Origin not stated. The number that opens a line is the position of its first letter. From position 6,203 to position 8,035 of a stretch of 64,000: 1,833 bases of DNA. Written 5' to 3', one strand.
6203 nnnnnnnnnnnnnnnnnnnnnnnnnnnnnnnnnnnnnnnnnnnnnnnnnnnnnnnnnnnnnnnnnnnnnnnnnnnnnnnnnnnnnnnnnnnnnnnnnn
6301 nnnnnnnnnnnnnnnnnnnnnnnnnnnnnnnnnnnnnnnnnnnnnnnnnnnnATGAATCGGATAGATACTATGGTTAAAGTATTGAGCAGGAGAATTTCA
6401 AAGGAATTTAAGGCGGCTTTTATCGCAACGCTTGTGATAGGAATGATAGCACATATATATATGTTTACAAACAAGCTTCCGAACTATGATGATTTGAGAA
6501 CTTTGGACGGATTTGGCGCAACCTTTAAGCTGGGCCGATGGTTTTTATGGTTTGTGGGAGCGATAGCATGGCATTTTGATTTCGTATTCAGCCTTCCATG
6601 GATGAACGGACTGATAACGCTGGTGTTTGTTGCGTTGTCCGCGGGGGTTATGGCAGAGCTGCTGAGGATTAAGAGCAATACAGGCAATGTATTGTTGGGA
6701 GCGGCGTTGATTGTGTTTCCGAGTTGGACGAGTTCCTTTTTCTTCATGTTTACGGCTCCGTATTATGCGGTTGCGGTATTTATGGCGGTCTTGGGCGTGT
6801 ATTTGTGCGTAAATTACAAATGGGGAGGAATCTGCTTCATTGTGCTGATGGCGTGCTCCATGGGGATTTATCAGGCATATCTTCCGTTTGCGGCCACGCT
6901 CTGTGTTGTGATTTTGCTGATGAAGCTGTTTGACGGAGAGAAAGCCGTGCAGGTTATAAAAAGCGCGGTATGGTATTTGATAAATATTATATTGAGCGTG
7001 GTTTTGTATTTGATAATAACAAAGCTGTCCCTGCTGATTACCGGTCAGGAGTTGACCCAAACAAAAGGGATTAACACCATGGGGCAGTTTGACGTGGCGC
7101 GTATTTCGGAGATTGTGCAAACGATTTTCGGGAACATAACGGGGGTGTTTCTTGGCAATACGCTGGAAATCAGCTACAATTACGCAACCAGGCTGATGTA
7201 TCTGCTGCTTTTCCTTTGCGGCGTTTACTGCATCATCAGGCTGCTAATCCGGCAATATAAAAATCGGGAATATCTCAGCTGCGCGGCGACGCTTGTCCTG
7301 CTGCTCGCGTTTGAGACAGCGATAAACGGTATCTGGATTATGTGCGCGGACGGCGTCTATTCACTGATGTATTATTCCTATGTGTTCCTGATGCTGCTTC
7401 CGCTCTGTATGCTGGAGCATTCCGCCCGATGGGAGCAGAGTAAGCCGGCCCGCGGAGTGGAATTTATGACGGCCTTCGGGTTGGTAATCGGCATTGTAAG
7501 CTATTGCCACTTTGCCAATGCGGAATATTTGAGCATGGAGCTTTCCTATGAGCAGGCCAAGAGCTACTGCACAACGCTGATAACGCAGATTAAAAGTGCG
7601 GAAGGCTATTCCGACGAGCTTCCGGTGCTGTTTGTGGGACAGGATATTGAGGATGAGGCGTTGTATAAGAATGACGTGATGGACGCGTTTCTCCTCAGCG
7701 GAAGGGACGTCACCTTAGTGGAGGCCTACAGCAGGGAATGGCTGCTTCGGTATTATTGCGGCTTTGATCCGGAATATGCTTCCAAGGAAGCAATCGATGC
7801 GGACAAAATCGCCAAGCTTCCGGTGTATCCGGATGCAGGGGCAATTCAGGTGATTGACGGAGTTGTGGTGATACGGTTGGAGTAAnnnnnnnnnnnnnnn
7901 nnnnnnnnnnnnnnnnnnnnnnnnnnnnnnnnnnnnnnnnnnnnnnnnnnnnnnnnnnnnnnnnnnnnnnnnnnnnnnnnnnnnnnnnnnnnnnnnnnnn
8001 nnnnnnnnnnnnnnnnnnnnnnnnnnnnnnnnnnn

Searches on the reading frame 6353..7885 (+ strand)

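Call 64: search_protein_families(library=pfam, proteins=[window:6353-7885:+], max_evalue=0.00001)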
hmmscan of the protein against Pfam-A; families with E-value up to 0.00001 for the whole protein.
window:6353-7885:+ (510 aa): 1 family
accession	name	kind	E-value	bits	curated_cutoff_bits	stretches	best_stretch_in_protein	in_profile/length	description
PF14264.12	Glucos_trans_II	-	3.1e-58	197.8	30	1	36-347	2-317/317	Glucosyl transferase GtrII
